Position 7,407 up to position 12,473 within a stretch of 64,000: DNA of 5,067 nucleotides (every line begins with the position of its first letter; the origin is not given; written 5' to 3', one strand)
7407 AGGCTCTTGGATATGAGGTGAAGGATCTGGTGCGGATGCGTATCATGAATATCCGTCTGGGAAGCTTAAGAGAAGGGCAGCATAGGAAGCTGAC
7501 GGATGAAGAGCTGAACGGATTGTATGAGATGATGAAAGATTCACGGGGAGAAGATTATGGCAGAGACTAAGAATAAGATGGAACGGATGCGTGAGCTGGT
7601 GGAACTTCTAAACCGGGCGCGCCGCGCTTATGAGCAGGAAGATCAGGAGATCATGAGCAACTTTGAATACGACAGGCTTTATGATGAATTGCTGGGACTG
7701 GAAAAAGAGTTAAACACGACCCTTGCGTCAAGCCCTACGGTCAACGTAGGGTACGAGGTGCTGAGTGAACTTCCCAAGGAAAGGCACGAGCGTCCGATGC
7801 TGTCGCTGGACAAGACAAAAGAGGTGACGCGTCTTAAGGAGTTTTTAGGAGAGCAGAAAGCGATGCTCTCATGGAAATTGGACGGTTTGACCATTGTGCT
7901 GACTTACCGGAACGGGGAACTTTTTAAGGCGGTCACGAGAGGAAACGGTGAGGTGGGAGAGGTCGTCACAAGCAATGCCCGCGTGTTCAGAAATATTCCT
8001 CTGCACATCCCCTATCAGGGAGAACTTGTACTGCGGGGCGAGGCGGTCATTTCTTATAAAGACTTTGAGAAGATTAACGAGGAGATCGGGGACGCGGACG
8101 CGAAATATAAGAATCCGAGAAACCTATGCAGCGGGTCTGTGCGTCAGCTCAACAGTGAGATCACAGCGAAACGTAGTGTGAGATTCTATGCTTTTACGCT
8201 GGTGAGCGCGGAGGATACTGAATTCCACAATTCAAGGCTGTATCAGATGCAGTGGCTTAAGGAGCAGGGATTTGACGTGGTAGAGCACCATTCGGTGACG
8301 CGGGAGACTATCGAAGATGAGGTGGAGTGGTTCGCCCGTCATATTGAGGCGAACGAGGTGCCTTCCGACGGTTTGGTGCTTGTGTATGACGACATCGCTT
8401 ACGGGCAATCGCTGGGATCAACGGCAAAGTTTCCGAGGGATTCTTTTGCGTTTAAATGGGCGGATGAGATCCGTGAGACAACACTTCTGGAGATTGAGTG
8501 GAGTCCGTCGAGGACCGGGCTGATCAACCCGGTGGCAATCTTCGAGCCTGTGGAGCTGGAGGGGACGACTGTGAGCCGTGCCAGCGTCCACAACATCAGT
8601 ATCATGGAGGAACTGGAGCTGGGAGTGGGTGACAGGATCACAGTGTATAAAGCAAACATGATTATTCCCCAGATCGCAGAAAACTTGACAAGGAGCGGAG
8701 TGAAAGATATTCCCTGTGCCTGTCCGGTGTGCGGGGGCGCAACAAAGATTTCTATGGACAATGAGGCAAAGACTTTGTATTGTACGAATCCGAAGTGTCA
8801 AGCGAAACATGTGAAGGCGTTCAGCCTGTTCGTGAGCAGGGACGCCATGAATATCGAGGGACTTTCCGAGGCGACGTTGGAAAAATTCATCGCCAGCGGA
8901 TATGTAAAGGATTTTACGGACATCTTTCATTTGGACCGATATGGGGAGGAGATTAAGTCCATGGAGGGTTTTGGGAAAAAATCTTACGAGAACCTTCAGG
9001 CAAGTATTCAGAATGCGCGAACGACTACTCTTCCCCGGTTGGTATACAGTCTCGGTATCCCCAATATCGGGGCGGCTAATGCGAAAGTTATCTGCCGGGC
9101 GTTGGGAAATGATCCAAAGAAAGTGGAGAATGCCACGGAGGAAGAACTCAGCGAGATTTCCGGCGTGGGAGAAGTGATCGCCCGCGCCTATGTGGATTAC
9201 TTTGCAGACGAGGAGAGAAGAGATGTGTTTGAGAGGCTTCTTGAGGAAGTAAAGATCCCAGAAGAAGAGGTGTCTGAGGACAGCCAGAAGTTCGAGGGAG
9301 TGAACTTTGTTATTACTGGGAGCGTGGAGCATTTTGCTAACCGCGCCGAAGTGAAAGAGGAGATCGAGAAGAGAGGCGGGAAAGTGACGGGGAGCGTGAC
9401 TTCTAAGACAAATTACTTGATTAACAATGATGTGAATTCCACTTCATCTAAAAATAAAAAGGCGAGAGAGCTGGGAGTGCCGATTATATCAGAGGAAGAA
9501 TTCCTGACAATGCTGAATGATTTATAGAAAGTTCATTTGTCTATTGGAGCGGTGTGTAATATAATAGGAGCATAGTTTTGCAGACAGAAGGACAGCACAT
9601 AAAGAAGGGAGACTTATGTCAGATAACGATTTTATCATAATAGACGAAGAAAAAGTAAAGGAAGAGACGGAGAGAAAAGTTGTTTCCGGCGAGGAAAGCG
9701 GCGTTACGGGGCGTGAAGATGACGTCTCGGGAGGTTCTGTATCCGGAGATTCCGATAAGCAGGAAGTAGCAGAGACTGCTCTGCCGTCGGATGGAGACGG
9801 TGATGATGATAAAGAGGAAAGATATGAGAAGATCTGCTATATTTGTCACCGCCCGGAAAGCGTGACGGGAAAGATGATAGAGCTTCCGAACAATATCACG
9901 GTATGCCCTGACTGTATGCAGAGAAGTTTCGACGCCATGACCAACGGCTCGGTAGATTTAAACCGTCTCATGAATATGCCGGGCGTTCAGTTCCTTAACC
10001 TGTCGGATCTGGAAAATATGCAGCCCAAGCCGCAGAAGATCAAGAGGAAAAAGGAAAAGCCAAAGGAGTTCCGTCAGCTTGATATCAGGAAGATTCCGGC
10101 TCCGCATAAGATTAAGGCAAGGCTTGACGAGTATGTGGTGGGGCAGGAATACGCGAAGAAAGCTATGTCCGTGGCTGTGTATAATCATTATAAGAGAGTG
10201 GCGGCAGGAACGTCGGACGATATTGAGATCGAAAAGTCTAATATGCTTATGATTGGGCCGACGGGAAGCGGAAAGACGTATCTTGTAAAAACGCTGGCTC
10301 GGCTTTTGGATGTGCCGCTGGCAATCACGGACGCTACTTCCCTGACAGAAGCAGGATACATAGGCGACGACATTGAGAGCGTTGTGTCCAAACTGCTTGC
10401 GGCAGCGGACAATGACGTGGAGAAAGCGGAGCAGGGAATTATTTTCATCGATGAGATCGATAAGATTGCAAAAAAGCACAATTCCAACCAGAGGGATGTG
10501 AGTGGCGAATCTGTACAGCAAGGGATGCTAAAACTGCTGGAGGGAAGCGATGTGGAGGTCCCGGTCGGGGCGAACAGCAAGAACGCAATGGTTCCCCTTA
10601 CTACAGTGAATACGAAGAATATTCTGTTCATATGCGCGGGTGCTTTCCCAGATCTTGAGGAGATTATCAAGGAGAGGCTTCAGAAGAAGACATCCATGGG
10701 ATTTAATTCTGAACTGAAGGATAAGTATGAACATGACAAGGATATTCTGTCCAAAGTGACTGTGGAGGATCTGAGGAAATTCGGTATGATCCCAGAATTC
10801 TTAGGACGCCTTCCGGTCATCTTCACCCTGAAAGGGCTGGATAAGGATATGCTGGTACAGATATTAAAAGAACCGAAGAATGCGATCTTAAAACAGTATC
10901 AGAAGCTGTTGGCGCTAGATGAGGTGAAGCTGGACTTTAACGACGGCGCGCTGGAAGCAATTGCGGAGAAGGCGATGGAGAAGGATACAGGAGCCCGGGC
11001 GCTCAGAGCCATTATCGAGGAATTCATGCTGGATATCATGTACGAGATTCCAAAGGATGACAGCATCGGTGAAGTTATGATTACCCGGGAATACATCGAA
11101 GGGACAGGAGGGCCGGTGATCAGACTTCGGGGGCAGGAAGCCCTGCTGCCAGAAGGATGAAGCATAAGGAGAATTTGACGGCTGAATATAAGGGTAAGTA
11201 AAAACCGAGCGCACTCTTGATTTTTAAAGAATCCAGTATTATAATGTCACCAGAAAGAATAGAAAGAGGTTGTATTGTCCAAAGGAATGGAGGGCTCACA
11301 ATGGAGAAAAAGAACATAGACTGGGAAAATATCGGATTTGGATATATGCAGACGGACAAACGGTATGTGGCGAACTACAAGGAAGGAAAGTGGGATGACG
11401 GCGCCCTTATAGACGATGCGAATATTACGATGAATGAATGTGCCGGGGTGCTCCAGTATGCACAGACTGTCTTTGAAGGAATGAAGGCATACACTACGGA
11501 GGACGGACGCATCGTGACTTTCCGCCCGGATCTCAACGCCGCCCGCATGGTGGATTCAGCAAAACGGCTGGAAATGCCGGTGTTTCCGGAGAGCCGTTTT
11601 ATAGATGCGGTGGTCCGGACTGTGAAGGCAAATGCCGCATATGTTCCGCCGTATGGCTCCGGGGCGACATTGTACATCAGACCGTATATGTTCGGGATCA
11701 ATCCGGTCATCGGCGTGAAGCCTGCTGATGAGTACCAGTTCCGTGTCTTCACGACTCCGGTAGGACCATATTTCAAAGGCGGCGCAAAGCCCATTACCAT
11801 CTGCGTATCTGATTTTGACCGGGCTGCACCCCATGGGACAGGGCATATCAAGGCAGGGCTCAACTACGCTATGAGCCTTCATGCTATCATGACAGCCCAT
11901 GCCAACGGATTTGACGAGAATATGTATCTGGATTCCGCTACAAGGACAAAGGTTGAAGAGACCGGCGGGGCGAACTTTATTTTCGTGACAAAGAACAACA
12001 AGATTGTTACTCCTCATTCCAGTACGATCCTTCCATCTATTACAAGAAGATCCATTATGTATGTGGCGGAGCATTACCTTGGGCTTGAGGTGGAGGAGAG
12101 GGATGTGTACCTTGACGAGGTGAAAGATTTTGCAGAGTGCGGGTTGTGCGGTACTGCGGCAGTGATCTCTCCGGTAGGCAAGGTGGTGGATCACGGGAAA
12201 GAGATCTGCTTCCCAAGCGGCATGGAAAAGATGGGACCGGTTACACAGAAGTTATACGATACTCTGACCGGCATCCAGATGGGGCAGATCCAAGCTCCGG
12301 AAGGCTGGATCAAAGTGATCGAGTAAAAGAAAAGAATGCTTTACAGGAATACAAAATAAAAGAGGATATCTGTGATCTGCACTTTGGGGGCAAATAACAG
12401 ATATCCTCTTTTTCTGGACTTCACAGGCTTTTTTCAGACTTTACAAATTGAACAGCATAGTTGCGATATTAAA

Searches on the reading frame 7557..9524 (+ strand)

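Call 49: search_protein_families(library=pfam, proteins=[window:7557-9524:+], max_evalue=0.00001)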
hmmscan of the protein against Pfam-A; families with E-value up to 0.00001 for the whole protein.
window:7557-9524:+ (656 aa): 6 families
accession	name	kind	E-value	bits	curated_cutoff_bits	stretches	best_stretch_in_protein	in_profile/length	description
PF01653.23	DNA_ligase_aden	-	1.2e-54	186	27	1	70-302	2-251/253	NAD-dependent DNA ligase adenylation domain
PF03120.22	DNA_ligase_OB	-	8.8e-24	83.6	32.9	1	307-379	1-73/79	NAD-dependent DNA ligase OB-fold domain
PF12826.13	HHH_2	-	6.8e-13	49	27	1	494-557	1-63/64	Helix-hairpin-helix motif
PF00533.33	BRCT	-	2e-11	44.4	21.3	1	576-652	3-77/78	BRCA1 C Terminus (BRCT) domain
PF14520.12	HHH_5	-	3e-07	31.3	27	0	499-543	5-49/57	Helix-hairpin-helix domain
PF03119.21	DNA_ligase_ZBD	-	8.2e-06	26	25.8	0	389-416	2-27/27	NAD-dependent DNA ligase C4 zinc finger domain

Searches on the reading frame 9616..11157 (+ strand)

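Call 49: search_protein_families(library=pfam, proteins=[window:9616-11157:+], max_evalue=0.00001)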
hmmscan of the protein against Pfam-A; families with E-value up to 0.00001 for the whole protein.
window:9616-11157:+ (514 aa): 7 families
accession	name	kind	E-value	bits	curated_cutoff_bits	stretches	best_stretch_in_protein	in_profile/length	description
PF07724.20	AAA_2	-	1.2e-31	110.4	27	1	207-402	3-166/166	AAA domain (Cdc48 subfamily)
PF00004.35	AAA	-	6.4e-18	65.9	21.2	1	210-354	1-122/131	ATPase family associated with various cellular activities (AAA)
PF10431.15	ClpB_D2-small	-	5.6e-12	46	21.9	1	408-479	1-68/81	C-terminal, D2-small domain, of ClpB protein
PF00493.29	MCM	-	3.9e-07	29.9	23.3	1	164-290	16-139/224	MCM P-loop domain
PF07728.20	AAA_5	-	6e-07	30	22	1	209-286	1-80/139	AAA domain (dynein-related subfamily)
PF01078.27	Mg_chelatase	-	3.9e-06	26.8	20.3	0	174-232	5-47/207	Magnesium chelatase, subunit ChlI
PF06689.19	zf-C4_ClpX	-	6.4e-06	26.4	27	0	73-107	2-36/39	ClpX C4-type zinc finger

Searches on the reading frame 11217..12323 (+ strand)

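Call 49: search_protein_families(library=pfam, proteins=[window:11217-12323:+], max_evalue=0.00001)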
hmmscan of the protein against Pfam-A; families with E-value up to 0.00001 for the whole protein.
window:11217-12323:+ (369 aa): 1 family
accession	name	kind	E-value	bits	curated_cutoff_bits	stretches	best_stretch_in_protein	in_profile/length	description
PF01063.24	Aminotran_4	-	1.8e-32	113.5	28.5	1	84-322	1-222/223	Amino-transferase class IV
